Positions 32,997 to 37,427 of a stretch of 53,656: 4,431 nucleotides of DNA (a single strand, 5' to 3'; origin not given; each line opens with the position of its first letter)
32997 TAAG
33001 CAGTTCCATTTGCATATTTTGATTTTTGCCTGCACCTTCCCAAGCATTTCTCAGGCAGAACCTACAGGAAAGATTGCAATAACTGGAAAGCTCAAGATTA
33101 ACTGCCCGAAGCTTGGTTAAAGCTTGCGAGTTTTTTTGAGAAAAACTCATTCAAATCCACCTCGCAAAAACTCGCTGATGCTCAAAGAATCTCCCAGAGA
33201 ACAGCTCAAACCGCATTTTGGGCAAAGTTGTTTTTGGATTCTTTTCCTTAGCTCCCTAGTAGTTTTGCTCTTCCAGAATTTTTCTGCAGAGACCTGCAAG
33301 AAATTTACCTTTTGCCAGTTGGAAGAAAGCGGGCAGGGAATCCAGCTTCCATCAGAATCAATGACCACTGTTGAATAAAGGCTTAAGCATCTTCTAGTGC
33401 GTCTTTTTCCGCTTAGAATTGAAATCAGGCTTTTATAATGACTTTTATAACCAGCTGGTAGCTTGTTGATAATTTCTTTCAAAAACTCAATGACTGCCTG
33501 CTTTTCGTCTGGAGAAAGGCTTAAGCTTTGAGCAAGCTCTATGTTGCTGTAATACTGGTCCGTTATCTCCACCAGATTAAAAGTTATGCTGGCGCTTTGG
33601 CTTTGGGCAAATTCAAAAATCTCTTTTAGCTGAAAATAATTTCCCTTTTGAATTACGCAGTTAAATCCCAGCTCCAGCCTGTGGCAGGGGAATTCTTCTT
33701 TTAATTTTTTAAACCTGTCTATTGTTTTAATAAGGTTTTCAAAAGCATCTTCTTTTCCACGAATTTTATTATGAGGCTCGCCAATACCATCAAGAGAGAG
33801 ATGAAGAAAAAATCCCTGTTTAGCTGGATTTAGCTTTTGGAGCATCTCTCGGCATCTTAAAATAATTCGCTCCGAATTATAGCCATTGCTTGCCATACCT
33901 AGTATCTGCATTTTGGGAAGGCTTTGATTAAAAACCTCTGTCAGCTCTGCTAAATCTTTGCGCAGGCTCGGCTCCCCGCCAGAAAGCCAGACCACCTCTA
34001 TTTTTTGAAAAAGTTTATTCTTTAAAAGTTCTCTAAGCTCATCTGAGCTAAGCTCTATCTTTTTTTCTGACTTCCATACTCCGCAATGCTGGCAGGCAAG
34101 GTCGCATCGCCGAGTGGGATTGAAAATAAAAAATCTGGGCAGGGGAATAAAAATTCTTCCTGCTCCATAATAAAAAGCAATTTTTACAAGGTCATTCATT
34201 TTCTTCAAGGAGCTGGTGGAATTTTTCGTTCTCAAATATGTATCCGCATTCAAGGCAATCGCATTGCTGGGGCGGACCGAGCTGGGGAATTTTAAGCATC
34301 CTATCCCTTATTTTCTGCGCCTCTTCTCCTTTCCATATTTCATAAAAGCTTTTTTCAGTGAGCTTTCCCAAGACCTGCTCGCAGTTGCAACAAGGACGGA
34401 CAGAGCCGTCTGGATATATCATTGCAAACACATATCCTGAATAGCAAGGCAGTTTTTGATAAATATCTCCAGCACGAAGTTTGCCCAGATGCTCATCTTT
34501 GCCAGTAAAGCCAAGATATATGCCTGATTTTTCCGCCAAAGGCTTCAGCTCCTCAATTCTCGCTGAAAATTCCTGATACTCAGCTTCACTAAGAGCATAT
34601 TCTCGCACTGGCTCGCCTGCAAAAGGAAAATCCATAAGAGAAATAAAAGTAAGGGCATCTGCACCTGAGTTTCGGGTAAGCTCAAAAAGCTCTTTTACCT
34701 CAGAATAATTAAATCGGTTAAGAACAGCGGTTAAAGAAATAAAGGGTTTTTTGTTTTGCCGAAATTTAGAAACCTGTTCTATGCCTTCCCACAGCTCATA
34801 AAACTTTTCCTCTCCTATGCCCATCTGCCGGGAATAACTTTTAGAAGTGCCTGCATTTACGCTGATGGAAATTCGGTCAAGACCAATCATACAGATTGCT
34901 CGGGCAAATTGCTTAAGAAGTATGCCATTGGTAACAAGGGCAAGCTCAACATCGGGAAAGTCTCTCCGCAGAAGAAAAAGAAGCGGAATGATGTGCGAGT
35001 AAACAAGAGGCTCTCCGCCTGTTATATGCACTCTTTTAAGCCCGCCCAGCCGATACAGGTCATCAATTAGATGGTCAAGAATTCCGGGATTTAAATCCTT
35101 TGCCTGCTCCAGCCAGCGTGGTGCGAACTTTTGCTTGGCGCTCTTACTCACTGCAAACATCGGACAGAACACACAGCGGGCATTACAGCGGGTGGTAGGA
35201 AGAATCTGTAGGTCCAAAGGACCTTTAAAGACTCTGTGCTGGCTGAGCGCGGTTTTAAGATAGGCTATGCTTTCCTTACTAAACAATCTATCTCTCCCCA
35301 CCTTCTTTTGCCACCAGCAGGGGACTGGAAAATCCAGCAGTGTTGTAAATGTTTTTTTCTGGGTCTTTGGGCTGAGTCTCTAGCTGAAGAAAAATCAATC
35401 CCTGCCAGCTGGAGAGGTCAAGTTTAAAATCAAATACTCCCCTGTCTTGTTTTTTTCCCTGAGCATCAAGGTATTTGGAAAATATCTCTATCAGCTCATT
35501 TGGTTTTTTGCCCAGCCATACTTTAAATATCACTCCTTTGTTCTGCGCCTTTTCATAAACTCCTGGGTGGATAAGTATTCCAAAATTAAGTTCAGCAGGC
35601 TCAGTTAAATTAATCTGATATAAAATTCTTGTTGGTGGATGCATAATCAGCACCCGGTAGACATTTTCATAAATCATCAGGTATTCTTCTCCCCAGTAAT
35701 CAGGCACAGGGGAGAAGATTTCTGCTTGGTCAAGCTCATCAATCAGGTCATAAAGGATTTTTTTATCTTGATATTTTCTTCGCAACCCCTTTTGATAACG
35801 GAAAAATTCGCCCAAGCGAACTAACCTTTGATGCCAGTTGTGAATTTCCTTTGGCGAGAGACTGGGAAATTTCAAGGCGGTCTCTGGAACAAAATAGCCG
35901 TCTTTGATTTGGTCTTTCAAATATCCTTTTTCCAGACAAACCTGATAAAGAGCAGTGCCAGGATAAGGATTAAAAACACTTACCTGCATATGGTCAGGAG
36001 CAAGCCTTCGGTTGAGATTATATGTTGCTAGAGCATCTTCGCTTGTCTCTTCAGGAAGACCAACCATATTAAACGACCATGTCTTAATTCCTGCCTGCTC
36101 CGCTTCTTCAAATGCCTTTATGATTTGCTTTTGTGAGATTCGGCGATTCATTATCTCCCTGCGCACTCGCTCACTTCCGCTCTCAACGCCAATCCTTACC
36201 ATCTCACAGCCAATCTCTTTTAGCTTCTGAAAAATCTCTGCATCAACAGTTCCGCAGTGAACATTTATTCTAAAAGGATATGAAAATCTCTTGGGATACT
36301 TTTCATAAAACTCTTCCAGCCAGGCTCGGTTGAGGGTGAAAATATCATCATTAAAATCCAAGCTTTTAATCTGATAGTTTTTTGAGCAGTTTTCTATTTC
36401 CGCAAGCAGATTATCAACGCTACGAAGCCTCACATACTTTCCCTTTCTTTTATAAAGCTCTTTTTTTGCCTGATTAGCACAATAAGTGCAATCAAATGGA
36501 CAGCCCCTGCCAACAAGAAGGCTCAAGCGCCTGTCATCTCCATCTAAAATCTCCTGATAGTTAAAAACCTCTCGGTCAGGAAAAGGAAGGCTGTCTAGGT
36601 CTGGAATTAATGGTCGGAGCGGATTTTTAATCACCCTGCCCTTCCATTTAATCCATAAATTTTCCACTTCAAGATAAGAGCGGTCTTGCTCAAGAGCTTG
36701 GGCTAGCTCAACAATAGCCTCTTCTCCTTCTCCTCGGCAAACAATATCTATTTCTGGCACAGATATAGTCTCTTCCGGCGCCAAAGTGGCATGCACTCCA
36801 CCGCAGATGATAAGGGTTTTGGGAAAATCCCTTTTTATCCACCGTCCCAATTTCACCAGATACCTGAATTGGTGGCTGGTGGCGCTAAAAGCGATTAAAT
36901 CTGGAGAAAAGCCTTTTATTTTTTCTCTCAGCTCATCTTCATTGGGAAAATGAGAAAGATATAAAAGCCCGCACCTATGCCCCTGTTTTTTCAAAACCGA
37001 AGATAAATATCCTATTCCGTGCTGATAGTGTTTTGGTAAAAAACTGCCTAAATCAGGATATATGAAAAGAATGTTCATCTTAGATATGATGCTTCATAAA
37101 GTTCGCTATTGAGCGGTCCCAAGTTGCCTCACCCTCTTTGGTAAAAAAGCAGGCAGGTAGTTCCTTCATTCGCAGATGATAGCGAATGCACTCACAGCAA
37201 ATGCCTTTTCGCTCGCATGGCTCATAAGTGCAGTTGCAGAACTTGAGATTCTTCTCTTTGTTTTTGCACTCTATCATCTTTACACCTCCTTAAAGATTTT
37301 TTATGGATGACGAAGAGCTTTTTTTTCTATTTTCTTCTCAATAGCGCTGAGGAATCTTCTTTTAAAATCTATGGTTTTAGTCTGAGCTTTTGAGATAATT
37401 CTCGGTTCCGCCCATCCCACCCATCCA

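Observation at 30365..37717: The same C-terminal module of about 110-125 aa is appended to two class-B rSAM enzymes and a GT2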

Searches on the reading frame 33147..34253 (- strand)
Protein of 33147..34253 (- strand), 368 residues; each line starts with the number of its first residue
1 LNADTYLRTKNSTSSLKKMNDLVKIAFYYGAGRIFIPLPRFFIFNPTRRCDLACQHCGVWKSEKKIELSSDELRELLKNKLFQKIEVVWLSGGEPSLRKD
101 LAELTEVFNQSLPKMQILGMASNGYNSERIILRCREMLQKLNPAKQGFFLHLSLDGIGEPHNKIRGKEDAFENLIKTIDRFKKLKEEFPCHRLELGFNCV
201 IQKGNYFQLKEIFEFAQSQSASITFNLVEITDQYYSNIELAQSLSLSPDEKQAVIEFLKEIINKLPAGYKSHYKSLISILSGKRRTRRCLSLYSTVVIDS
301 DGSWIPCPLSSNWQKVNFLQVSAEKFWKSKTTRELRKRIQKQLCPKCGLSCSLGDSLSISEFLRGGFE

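Call 15: search_protein_families(library=pfam, proteins=[window:33147-34253:-], max_evalue=0.001)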
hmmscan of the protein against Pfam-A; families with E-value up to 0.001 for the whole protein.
window:33147-34253:- (368 aa): 3 families
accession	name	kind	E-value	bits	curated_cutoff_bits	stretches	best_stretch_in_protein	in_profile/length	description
PF04055.27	Radical_SAM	-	3.4e-18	66.8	29.5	1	45-184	2-139/166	Radical SAM superfamily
PF13186.11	SPASM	-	1.3e-05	25.9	21.5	1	289-347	1-66/67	Iron-sulfur cluster-binding domain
PF13353.11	Fer4_12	-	5.8e-05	23.9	22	1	48-142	13-110/137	4Fe-4S single cluster domain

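Call 16: search_protein_families(library=ncbifam, proteins=[window:33147-34253:-], max_evalue=0.001)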
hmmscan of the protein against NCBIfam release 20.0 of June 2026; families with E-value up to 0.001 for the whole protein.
window:33147-34253:- (368 aa): 48 families (the best 25 are shown)
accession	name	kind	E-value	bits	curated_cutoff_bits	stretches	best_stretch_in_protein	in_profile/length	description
TIGR04054.1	rSAM_NirJ1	equivalog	1.4e-18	66.7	650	1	43-219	39-200/387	putative heme d1 biosynthesis radical SAM protein NirJ1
NF033640.1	N_Twi_rSAM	subfamily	3.6e-18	65.8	170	1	48-272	119-347/398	twitch domain-containing radical SAM protein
TIGR04051.1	rSAM_NirJ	equivalog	7.3e-17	61.4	515.45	1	42-219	4-166/354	heme d1 biosynthesis radical SAM protein NirJ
TIGR03961.1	rSAM_PTO1314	hypoth_equivalog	2.4e-16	59.9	306.05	1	49-357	32-308/332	PTO1314 family radical SAM protein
TIGR04546.1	rSAM_ahbC_deAc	equivalog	1.7e-15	56.7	650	1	43-220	42-204/390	12,18-didecarboxysiroheme deacetylase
TIGR04317.1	W_rSAM_matur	equivalog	8e-15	54.8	380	1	44-313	8-262/349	tungsten cofactor oxidoreductase radical SAM maturase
TIGR04053.2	TIGR04053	equivalog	9.4e-15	54.7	395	1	39-264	7-216/366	TIGR04053 family radical SAM/SPASM domain-containing protein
TIGR04055.1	rSAM_NirJ2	equivalog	2.7e-14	53.4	500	1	44-351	4-298/326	putative heme d1 biosynthesis radical SAM protein NirJ2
TIGR04133.1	rSAM_w_lipo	hypoth_equivalog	3.2e-14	52.6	425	1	41-347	25-321/350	TIGR04133 family radical SAM/SPASM protein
TIGR04311.1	rSAM_Geo_metal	subfamily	1e-13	51.1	400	1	40-240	3-196/423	radical SAM/SPASM family putative metalloenzyme maturase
TIGR04545.1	rSAM_ahbD_hemeb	equivalog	1.9e-13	50.6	500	1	45-224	5-170/339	heme b synthase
NF041298.1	rSAM_mat_DynA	equivalog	3.8e-13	49.2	450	1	43-347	4-311/356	dynobactin maturation radical SAM/SPASM protein DynA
TIGR02666.1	moaA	equivalog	6.3e-13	48.4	284.05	1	47-231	17-193/336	GTP 3',8-cyclase MoaA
TIGR02109.1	PQQ_syn_pqqE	equivalog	1.4e-12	47.2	381.35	1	38-325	5-275/358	pyrroloquinoline quinone biosynthesis protein PqqE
TIGR04103.1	rSAM_nif11_3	equivalog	2e-12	46.5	725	1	42-191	7-147/412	nif11-class peptide radical SAM maturase 3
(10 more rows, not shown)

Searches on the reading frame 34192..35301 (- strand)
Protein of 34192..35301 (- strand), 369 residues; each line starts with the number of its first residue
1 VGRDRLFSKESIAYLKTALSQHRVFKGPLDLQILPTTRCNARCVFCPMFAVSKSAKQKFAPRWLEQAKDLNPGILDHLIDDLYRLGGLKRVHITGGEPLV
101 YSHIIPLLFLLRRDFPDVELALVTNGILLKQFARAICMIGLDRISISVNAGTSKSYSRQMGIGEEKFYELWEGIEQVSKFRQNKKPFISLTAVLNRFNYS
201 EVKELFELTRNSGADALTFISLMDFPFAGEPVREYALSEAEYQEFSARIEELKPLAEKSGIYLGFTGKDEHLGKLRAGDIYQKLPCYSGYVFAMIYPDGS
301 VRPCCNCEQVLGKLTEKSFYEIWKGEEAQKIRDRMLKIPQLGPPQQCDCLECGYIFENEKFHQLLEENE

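Call 15: search_protein_families(library=pfam, proteins=[window:34192-35301:-], max_evalue=0.001)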
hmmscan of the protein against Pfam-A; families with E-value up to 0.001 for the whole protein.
window:34192-35301:- (369 aa): 2 families
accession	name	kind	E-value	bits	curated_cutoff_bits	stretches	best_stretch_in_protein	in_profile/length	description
PF04055.27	Radical_SAM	-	1.7e-22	80.8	29.5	1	34-208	2-165/166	Radical SAM superfamily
PF13186.11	SPASM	-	7e-10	39.5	21.5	1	286-349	1-63/67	Iron-sulfur cluster-binding domain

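Call 16: search_protein_families(library=ncbifam, proteins=[window:34192-35301:-], max_evalue=0.001)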
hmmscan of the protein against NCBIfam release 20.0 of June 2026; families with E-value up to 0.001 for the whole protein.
window:34192-35301:- (369 aa): 38 families (the best 25 are shown)
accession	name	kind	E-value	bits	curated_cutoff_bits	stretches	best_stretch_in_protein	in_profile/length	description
TIGR02666.1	moaA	equivalog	1e-23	83.9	284.05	1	32-257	13-228/336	GTP 3',8-cyclase MoaA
TIGR04317.1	W_rSAM_matur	equivalog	1.3e-23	83.7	380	1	32-303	7-272/349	tungsten cofactor oxidoreductase radical SAM maturase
TIGR02668.1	moaA_archaeal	equivalog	8.9e-22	77.4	325.25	1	30-238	11-202/303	GTP 3',8-cyclase MoaA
NF033640.1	N_Twi_rSAM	subfamily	4.8e-19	68.7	170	2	24-226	106-313/398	twitch domain-containing radical SAM protein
NF001199.0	PRK00164.2-1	equivalog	1e-18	67.5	231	1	31-224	14-189/308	GTP 3',8-cyclase MoaA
TIGR04545.1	rSAM_ahbD_hemeb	equivalog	2.1e-16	60.3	500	2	36-245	7-197/339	heme b synthase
TIGR04055.1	rSAM_NirJ2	equivalog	1.9e-14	54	500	1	68-328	27-278/326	putative heme d1 biosynthesis radical SAM protein NirJ2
TIGR03977.1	rSAM_pair_HxsC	equivalog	5.3e-13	48.5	267.9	1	32-261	28-241/292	His-Xaa-Ser system radical SAM maturase HxsC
NF050035.1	rSAM_WgK_link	exception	6.6e-13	48.4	650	1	25-223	5-182/367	radical SAM/SPASM peptide maturase WgkB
TIGR04311.1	rSAM_Geo_metal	subfamily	7.1e-13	48.4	400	1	28-224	2-189/423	radical SAM/SPASM family putative metalloenzyme maturase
NF038283.1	viperin_w_prok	equivalog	1.4e-12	47.3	180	1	36-250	9-214/281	viperin family antiviral radical SAM protein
NF041707.1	rSAM_YhhB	equivalog_domain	3.5e-12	45.9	445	1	36-245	9-217/369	cyclophane-forming radical SAM/SPASM peptide maturase YhhB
TIGR04133.1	rSAM_w_lipo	hypoth_equivalog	6.3e-11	41.8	425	1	36-336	31-312/350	TIGR04133 family radical SAM/SPASM protein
TIGR04054.1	rSAM_NirJ1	equivalog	9.8e-11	40.9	650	1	36-223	43-211/387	putative heme d1 biosynthesis radical SAM protein NirJ1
TIGR02109.1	PQQ_syn_pqqE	equivalog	1e-10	41.1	381.35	1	27-327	5-284/358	pyrroloquinoline quinone biosynthesis protein PqqE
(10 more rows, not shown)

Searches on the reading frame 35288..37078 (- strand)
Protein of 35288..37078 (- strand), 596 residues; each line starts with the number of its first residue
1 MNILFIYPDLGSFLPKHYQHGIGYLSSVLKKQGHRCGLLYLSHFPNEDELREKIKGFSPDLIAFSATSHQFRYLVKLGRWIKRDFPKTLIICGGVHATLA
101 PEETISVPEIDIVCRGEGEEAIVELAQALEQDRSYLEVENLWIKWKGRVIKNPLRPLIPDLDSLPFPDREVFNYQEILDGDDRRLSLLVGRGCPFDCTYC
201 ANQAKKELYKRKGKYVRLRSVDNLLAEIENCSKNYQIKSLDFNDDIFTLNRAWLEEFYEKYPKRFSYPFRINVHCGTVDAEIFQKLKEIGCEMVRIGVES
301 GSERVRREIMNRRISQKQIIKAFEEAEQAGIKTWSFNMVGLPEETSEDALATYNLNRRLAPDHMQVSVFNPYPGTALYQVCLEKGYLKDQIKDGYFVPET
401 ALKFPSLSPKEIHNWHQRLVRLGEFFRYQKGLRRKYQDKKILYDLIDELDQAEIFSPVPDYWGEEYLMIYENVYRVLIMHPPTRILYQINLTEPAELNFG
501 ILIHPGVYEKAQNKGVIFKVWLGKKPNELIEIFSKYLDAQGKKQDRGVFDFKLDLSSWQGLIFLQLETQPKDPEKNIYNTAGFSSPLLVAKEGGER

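Call 3: search_protein_families(library=pfam, proteins=[window:35288-37078:-], max_evalue=1)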
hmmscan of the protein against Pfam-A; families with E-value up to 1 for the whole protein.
window:35288-37078:- (596 aa): 7 families
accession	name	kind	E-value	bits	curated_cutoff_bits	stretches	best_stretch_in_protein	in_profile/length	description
PF04055.27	Radical_SAM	-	1.2e-24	87.8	29.5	1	189-354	3-164/166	Radical SAM superfamily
PF02310.24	B12-binding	-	4.5e-19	68.9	32.1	1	14-125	9-120/121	B12 binding domain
PF19864.5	Radical_SAM_N2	-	0.00034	20.5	29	1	82-133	81-129/151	Radical SAM proteins, N-terminal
PF13353.11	Fer4_12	-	0.0077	17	22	1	179-229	2-49/137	4Fe-4S single cluster domain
PF00478.31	IMPDH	-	0.028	13.9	25.6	1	277-332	152-209/345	IMP dehydrogenase / GMP reductase domain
PF08497.15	Radical_SAM_N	-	0.078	12.7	25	0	110-235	161-232/301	Radical SAM N-terminal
PF16073.10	SAT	-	0.25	11.3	22.8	1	283-369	126-200/239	Starter unit:ACP transacylase in aflatoxin biosynthesis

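Call 16: search_protein_families(library=ncbifam, proteins=[window:35288-37078:-], max_evalue=0.001)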
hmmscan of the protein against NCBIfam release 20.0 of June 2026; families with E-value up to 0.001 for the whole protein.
window:35288-37078:- (596 aa): 39 families (the best 25 are shown)
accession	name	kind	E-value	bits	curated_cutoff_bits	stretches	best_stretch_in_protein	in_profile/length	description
NF050148.1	rSAM_ApyD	equivalog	1.8e-45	155.5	750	1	53-379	69-391/645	RiPP biosynthesis radical SAM protein ApyD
TIGR03471.1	HpnJ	equivalog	4.9e-45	154.3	577.6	1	60-421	70-430/472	hopanoid biosynthesis associated radical SAM protein HpnJ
TIGR02026.1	BchE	equivalog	8.3e-41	140.4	481.35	1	7-421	9-425/497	magnesium-protoporphyrin IX monomethyl ester anaerobic oxidative cyclase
TIGR04479.1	bcpD_PhpK_rSAM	subfamily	1.4e-33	116.1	600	1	19-369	72-419/504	PhpK family radical SAM P-methyltransferase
NF038361.1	rSAM_Sden_1168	equivalog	3.1e-31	108.6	575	1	47-388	129-480/560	Sden_1168 family B12-binding radical SAM P-methyltransferase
TIGR04013.1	B12_SAM_MJ_1487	hypoth_equivalog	1.2e-27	96.7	251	2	51-233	35-194/382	TIGR04013 family B12-binding domain/radical SAM domain-containing protein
TIGR04014.1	B12_SAM_MJ_0865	equivalog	7.2e-26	90.9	360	2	273-385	251-362/434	methyl-coenzyme M reductase glutamine C-methyltransferase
TIGR04367.1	HpnR_B12_rSAM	equivalog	3.5e-24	85.2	650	1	21-379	24-371/490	hopanoid C-3 methylase HpnR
TIGR04072.2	rSAM_ladder_B12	equivalog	6.7e-23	81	360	1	18-388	17-379/443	lipid biosynthesis B12-binding/radical SAM protein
NF033070.1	rSAM_AprD4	equivalog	1.7e-22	79.9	500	1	159-390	168-399/456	AprD4 family radical SAM diol-dehydratase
TIGR03975.1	rSAM_ocin_1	subfamily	5.8e-22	77.9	281.85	1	50-348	120-419/606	RiPP maturation radical SAM C-methyltransferase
TIGR04190.1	B12_SAM_Ta0216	equivalog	3.8e-21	75.3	500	1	75-363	97-398/554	TIGR04190 family B12-binding domain/radical SAM domain protein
TIGR04385.1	B12_rSAM_cofa1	equivalog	2.1e-19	70.1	450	1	17-347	18-352/438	B12 lower ligand biosynthesis radical SAM protein BzaD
TIGR04295.1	B12_rSAM_oligo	hypoth_equivalog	3.2e-17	62.3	400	1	17-379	23-382/422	TIGR04295 family B12-binding domain-containing radical SAM protein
NF033712.0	B12_rSAM_KedN5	subfamily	1.8e-15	56.2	700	1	54-353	58-364/624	KedN5 family methylcobalamin-dependent radical SAM C-methyltransferase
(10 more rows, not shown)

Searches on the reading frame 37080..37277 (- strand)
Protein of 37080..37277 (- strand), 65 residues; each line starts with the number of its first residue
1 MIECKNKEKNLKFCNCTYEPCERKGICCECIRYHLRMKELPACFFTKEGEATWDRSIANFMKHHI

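Call 66: search_protein_families(library=pfam, proteins=[window:37080-37277:-], max_evalue=0.001)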
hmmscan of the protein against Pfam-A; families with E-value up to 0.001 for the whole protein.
window:37080-37277:- (65 aa): 1 family
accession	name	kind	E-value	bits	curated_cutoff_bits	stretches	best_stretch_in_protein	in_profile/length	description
PF20095.4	DUF6485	-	1e-11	45.6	24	1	9-62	2-63/70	Domain of unknown function (DUF6485)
